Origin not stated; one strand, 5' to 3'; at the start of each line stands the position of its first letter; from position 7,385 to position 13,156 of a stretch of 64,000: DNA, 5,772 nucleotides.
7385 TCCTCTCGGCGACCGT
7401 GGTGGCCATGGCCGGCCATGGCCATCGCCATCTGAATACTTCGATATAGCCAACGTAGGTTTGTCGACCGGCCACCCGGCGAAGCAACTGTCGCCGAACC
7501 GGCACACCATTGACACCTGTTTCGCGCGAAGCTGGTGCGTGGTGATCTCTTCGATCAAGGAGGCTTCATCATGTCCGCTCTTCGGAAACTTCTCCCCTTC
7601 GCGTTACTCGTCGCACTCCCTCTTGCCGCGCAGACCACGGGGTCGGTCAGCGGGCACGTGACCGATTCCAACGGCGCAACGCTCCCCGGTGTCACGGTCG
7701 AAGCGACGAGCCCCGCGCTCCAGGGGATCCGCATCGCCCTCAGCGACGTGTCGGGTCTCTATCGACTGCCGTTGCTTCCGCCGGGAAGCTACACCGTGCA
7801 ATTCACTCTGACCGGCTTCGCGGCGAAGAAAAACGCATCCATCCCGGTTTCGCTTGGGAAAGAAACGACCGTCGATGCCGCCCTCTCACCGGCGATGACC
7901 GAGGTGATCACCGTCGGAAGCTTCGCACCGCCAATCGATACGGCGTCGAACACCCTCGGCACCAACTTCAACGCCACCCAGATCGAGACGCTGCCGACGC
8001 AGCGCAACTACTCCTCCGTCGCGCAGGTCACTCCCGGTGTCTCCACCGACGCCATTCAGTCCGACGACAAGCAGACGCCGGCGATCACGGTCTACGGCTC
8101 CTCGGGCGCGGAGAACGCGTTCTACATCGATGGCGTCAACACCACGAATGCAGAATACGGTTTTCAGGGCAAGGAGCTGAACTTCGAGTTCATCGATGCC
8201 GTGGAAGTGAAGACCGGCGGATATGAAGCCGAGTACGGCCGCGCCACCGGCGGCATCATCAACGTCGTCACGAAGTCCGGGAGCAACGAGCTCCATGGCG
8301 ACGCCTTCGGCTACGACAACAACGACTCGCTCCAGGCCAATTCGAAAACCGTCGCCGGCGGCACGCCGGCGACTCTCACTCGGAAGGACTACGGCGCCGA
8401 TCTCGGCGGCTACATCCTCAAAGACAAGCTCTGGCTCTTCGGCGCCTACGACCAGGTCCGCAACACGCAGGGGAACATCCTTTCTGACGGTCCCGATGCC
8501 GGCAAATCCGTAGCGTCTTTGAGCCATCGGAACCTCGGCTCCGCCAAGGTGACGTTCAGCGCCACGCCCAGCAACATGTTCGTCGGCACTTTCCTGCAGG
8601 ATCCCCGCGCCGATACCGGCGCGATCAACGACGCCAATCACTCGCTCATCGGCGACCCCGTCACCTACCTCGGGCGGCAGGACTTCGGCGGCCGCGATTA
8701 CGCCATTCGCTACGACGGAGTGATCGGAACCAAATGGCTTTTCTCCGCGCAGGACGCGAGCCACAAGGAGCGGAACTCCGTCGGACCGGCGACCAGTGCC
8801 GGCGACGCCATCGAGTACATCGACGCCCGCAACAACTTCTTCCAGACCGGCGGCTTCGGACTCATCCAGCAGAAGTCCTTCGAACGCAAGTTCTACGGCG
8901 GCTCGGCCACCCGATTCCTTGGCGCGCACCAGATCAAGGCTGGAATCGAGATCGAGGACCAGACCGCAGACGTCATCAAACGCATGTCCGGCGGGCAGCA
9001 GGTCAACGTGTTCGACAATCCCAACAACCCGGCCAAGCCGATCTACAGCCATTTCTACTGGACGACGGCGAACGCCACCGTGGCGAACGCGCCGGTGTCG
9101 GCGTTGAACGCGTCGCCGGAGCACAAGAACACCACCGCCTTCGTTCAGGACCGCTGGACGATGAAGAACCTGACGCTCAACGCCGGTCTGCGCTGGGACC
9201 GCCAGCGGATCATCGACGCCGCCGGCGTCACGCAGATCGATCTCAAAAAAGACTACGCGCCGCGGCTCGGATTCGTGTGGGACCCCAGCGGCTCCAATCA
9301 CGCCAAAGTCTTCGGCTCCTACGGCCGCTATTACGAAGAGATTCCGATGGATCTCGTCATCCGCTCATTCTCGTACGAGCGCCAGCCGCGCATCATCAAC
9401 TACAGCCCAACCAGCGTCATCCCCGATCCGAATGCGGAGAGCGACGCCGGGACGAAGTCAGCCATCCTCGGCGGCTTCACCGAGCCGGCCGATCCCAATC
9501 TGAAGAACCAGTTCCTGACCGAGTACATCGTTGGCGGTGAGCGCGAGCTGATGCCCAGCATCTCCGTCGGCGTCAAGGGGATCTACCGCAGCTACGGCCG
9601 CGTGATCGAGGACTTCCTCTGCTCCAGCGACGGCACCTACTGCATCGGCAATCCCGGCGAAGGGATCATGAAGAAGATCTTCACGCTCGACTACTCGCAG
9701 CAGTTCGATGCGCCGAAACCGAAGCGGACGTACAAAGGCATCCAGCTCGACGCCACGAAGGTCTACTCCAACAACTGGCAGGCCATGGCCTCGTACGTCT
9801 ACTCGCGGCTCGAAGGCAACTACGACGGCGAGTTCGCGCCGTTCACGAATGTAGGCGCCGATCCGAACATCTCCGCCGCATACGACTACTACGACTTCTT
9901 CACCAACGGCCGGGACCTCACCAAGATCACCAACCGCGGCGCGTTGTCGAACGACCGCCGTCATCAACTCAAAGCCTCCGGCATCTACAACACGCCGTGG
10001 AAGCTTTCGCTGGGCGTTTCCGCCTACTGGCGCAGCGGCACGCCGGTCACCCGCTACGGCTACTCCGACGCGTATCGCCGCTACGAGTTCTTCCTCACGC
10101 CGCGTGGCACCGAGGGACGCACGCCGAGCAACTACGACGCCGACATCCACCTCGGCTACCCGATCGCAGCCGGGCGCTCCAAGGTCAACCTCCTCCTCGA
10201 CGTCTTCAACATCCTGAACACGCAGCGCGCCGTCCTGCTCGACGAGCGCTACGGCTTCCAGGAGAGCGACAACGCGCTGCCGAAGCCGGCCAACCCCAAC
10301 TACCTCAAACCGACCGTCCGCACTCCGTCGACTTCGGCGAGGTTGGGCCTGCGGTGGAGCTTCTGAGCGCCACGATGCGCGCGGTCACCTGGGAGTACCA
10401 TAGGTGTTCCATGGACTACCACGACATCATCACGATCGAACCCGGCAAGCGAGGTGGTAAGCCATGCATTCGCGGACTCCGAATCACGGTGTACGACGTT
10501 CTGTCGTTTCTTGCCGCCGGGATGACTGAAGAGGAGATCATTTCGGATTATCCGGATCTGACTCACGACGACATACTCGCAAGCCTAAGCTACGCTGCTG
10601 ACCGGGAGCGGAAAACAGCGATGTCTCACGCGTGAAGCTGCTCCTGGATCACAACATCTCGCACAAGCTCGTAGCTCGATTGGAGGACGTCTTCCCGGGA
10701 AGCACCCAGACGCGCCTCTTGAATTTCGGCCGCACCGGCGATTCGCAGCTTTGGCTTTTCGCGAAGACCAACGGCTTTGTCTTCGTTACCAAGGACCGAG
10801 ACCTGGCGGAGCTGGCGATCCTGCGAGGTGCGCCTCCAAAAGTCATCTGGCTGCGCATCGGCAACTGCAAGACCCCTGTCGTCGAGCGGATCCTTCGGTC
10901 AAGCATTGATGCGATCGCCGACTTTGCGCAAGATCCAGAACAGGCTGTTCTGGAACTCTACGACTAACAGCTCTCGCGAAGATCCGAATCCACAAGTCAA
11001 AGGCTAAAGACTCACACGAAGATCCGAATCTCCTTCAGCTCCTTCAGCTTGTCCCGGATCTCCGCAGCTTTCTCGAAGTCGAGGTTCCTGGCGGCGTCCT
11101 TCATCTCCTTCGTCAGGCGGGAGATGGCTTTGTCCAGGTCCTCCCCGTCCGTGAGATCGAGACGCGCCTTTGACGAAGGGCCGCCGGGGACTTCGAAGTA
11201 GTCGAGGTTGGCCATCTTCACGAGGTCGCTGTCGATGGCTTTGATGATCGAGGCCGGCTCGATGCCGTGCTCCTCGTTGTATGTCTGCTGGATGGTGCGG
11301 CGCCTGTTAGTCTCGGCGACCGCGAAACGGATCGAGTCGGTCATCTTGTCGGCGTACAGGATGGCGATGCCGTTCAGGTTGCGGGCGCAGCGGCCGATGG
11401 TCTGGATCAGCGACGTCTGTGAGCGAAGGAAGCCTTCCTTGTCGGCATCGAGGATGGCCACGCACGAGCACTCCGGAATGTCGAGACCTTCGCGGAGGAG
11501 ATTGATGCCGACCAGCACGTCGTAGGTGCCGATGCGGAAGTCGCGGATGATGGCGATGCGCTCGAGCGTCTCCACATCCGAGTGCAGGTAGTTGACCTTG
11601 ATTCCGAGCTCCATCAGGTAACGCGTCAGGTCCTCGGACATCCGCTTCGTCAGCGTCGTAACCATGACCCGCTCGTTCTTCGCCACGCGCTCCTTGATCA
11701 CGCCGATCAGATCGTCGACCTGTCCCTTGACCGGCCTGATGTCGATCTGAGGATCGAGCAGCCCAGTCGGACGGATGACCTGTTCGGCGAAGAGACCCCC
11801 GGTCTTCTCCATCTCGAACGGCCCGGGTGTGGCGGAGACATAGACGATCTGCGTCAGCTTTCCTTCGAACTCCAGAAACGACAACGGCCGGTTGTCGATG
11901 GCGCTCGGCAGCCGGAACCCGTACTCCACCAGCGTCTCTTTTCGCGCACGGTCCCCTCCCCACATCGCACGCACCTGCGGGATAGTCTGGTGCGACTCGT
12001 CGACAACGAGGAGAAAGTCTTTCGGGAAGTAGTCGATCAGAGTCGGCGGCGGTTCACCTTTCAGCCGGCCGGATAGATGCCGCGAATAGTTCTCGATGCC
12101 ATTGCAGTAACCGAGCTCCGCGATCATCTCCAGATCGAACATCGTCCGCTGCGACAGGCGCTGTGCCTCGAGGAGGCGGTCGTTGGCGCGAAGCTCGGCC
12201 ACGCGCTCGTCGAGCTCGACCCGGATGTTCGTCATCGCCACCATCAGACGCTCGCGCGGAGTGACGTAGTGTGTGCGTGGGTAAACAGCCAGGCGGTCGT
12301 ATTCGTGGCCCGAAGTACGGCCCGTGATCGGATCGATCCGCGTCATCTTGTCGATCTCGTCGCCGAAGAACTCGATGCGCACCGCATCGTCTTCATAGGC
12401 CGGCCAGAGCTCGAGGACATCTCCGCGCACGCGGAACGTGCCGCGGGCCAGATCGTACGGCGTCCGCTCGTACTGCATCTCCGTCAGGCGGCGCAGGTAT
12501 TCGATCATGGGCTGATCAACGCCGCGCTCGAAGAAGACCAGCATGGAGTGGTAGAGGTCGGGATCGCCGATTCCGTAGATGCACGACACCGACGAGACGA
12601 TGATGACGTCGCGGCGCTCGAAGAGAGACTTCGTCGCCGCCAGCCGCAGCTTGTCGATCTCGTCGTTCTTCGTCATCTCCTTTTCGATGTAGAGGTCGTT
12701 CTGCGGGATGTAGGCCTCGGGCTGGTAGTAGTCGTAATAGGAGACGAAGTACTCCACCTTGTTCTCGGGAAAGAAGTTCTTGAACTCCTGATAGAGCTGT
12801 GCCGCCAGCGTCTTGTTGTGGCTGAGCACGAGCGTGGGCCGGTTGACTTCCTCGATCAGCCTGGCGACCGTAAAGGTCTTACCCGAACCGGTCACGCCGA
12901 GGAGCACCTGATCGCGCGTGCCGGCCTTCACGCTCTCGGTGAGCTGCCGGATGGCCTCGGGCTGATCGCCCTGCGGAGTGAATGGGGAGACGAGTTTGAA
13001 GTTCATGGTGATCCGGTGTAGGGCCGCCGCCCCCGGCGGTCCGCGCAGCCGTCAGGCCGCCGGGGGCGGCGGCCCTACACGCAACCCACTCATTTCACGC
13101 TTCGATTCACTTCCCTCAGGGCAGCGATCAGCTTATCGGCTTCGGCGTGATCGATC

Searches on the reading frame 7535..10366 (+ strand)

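Call 65: search_protein_families(library=pfam, proteins=[window:7535-10366:+], max_evalue=0.001)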
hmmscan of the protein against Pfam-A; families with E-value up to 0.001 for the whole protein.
window:7535-10366:+ (943 aa): 4 families
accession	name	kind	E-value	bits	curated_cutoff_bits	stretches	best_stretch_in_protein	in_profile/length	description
PF25183.1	OMP_b-brl_4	-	1.4e-36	126.7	30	3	245-314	1-71/838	Outer membrane beta barrel domain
PF13620.12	CarboxypepD_reg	-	9.7e-17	61.5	32.3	1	37-117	1-81/82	Carboxypeptidase regulatory-like domain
PF07715.20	Plug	-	1.1e-10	42.3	23.9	1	145-240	12-106/107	TonB-dependent Receptor Plug Domain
PF13715.12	CarbopepD_reg_2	-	3.2e-06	27.5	32.2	1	38-119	1-78/88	CarboxypepD_reg-like domain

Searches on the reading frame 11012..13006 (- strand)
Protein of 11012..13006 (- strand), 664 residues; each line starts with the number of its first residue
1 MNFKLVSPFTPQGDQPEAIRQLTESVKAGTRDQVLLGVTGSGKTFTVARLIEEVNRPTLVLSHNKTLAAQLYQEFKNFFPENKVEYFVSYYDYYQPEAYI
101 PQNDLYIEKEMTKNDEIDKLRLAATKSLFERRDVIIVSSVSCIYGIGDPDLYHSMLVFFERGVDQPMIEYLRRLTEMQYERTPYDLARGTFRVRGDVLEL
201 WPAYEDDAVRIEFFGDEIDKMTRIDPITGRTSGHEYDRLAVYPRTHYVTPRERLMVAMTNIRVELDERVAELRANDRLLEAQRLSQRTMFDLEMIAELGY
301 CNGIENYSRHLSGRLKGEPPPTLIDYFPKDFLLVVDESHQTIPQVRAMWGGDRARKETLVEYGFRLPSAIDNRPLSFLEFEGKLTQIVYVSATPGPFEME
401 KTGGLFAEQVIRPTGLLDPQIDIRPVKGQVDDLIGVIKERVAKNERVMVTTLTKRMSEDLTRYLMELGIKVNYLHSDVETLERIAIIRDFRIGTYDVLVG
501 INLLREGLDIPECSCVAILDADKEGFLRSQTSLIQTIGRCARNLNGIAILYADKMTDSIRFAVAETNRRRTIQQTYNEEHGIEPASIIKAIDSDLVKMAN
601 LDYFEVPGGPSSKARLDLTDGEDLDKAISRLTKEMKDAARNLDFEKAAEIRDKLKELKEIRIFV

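Call 65: search_protein_families(library=pfam, proteins=[window:11012-13006:-], max_evalue=0.001)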
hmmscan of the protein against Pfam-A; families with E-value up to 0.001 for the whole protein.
window:11012-13006:- (664 aa): 8 families
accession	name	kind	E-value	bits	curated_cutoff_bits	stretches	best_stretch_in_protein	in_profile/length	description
PF17757.6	UvrB_inter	-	2e-27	95.6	22.9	1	160-247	4-91/91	UvrB interaction domain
PF00271.37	Helicase_C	-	6e-21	75.2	23.5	1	433-543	6-109/110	Helicase conserved C-terminal domain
PF12344.14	UvrB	-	1.5e-20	73.2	27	1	550-591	1-42/43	Ultra-violet resistance protein B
PF04851.21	ResIII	-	1.8e-13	51.1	22.5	1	13-101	6-95/164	Type III restriction enzyme, res subunit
PF02151.25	UVR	-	6.4e-11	42.1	21.5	1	626-659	2-35/36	UvrB/uvrC motif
PF00270.35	DEAD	-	1.9e-06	28.2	26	1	15-85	4-77/167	DEAD/DEAH box helicase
PF01935.23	DUF87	-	0.00015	22.4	23.2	0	35-56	28-49/220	Helicase HerA, central domain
PF25588.1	DUF7934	-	0.00084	19.1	30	0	622-661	175-214/333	Family of unknown function (DUF7934)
